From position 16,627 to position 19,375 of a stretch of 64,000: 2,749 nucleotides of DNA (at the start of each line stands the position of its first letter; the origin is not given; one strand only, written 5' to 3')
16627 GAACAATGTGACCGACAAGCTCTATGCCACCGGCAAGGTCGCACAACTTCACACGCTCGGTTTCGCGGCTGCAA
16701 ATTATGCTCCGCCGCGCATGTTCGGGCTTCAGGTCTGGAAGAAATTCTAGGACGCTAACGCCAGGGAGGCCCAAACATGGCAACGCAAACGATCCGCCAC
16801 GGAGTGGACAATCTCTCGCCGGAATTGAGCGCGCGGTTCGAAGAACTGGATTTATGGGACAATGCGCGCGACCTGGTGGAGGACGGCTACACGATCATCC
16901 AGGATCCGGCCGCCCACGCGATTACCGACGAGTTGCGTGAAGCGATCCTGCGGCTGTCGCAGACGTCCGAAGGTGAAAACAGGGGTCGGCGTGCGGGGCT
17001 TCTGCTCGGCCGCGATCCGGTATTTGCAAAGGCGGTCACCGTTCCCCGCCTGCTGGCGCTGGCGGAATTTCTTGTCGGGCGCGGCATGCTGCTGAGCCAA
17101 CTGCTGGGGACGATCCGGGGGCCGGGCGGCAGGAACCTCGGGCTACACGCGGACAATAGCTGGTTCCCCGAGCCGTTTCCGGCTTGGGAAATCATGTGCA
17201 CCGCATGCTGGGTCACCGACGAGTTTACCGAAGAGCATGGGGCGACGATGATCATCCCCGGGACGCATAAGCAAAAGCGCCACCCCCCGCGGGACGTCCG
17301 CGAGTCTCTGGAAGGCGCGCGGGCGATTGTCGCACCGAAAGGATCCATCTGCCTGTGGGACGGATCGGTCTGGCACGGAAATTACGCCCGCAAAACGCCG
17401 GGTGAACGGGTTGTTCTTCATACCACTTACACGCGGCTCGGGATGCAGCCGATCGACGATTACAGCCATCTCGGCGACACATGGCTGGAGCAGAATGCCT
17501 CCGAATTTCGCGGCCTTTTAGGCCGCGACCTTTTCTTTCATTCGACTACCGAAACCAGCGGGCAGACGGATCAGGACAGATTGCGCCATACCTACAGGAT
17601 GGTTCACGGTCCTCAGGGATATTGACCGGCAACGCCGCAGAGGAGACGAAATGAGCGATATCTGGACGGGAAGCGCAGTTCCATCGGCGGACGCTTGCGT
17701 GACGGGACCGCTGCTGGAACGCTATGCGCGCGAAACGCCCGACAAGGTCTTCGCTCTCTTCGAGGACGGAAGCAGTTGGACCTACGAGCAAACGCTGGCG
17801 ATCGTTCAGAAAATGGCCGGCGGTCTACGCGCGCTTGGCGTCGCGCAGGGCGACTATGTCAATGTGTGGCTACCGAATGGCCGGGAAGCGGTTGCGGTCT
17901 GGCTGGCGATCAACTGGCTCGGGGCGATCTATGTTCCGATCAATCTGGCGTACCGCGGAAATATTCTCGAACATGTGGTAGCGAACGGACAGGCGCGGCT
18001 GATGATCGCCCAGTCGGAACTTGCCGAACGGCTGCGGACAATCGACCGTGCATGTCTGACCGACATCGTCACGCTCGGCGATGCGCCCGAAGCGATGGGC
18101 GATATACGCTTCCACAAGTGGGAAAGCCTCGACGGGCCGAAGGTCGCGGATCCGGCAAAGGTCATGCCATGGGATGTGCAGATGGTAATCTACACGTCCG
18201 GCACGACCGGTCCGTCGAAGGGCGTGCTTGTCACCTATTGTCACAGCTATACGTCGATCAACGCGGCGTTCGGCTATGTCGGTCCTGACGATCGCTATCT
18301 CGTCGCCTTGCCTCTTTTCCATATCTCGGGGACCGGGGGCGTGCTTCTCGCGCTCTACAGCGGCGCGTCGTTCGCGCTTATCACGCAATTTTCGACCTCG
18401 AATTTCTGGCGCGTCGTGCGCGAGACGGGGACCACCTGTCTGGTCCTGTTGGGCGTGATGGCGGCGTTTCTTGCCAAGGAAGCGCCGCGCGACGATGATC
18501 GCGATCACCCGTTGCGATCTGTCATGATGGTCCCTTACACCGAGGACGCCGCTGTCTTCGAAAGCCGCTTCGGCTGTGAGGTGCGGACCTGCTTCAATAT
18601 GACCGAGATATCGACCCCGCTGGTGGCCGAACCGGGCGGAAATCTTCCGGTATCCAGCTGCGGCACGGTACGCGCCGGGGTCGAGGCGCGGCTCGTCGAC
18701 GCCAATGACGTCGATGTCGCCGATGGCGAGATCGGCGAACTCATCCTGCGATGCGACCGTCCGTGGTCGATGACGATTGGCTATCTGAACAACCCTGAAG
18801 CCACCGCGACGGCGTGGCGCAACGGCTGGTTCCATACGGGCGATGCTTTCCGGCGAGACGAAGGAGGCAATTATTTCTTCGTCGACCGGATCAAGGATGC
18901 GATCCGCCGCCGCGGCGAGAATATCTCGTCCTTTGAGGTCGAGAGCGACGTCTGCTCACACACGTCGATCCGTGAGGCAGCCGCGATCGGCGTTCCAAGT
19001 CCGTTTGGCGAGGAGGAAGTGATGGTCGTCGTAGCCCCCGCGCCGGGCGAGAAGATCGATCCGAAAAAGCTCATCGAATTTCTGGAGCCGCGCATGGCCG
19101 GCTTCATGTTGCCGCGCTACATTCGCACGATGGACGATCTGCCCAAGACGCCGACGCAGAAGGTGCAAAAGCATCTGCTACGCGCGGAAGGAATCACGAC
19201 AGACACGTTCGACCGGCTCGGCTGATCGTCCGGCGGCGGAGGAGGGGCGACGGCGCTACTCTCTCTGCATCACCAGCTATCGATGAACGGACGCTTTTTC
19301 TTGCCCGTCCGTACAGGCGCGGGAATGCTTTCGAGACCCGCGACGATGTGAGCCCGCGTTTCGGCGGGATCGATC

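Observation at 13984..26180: One 16-bp palindrome in every promoter region of the island catabolic cluster: a candidate TetR regulon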

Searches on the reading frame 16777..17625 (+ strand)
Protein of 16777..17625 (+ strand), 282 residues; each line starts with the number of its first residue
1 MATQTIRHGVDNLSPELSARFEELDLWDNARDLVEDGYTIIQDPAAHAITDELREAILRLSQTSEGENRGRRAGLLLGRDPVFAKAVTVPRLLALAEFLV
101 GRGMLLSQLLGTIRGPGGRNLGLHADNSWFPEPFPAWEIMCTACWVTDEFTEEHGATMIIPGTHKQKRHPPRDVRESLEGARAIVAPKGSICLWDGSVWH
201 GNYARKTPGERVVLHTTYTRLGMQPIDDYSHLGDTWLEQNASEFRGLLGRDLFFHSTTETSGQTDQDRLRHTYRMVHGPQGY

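Call 3: search_protein_families(library=pfam, proteins=[window:16777-17625:+])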
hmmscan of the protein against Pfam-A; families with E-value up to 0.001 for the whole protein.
window:16777-17625:+ (282 aa): 1 family
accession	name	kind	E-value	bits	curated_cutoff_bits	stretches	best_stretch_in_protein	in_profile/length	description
PF05721.19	PhyH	-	4.4e-15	57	22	1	35-211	3-211/213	Phytanoyl-CoA dioxygenase (PhyH)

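Call 55: search_protein_families(library=ncbifam, proteins=[window:16777-17625:+], max_evalue=0.001)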
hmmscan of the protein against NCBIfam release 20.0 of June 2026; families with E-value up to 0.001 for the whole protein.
window:16777-17625:+ (282 aa): 0 families

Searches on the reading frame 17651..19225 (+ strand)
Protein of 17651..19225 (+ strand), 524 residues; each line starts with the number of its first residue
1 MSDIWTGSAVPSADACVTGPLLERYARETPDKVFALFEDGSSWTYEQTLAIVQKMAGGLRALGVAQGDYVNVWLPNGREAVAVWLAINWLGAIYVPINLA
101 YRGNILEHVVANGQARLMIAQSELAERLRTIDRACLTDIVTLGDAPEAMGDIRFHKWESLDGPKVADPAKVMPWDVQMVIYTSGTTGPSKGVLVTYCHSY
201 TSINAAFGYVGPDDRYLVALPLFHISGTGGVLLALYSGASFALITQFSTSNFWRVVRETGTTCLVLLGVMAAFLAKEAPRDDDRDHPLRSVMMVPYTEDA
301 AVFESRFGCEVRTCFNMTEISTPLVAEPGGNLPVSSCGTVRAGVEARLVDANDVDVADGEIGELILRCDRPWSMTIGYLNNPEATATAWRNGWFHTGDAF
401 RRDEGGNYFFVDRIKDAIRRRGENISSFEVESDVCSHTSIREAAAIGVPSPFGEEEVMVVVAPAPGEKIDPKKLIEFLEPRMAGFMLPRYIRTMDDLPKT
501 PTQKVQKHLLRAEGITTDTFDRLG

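Call 3: search_protein_families(library=pfam, proteins=[window:17651-19225:+])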
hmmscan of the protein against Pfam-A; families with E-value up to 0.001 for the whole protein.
window:17651-19225:+ (524 aa): 2 families
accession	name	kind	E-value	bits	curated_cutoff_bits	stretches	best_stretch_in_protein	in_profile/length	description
PF00501.34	AMP-binding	-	9.9e-61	206.1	29.9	1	22-378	1-383/384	AMP-binding enzyme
PF13193.12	AMP-binding_C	-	7.9e-12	46.4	24.5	1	429-504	1-76/76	AMP-binding enzyme C-terminal domain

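Call 55: search_protein_families(library=ncbifam, proteins=[window:17651-19225:+], max_evalue=0.001)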
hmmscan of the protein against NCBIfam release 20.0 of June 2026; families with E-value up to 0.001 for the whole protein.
window:17651-19225:+ (524 aa): 102 families (the best 25 are shown)
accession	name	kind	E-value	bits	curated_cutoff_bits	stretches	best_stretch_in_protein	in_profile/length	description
NF004808.0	PRK06155.1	equivalog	6.1e-143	476.9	722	1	17-522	22-530/542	ATP-dependent acyl-CoA ligase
NF004837.0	PRK06187.1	subfamily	1.8e-95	320.2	476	1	21-513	13-521/531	long-chain-fatty-acid--CoA ligase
NF005947.1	PRK08008.1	equivalog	1.1e-76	258.5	651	1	27-510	18-517/518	crotonobetaine/carnitine-CoA ligase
NF006182.0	PRK08316.1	subfamily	6.8e-75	252.5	663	1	16-513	11-516/523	fatty acyl-CoA synthetase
NF006134.1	PRK08279.1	equivalog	1.1e-67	229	625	1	14-518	42-571/605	long-chain-acyl-CoA synthetase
NF005857.1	PRK07786.1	exception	5.9e-61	206.5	733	1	22-512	15-510/513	fatty-acid--CoA ligase FadD5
NF005702.0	PRK07514.1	subfamily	1.4e-60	205.1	558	1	25-513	12-499/506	malonyl-CoA synthase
NF009233.0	PRK12583.1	subfamily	2.5e-60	204.4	832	2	175-515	202-551/558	fatty acid CoA ligase family protein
NF005801.1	PRK07656.1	equivalog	2.4e-58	198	657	1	21-511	6-500/500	FadD3 family acyl-CoA ligase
NF004114.0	PRK05605.1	equivalog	7.1e-58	196.3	766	2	166-513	213-568/575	long-chain-fatty-acid--CoA ligase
NF052269.1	Staph_lig_FadD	equivalog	4e-57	193.7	650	1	39-510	24-489/499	long-chain-fatty-acid--CoA ligase FadD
NF005676.0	PRK07470.1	equivalog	1.3e-56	192.4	774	1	19-515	23-530/544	acyl-CoA synthetase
NF006572.0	PRK09088.1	equivalog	2.4e-56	191.4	696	1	26-513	11-486/491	acyl-CoA synthetase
TIGR03098.1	ligase_PEP_1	hypoth_equivalog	1e-54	185.9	592.35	1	20-513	4-517/517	acyl-CoA ligase (AMP-forming), exosortase A system-associated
NF006181.0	PRK08314.1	subfamily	1.5e-54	185.2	705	1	22-511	30-551/563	long-chain-fatty-acid--CoA ligase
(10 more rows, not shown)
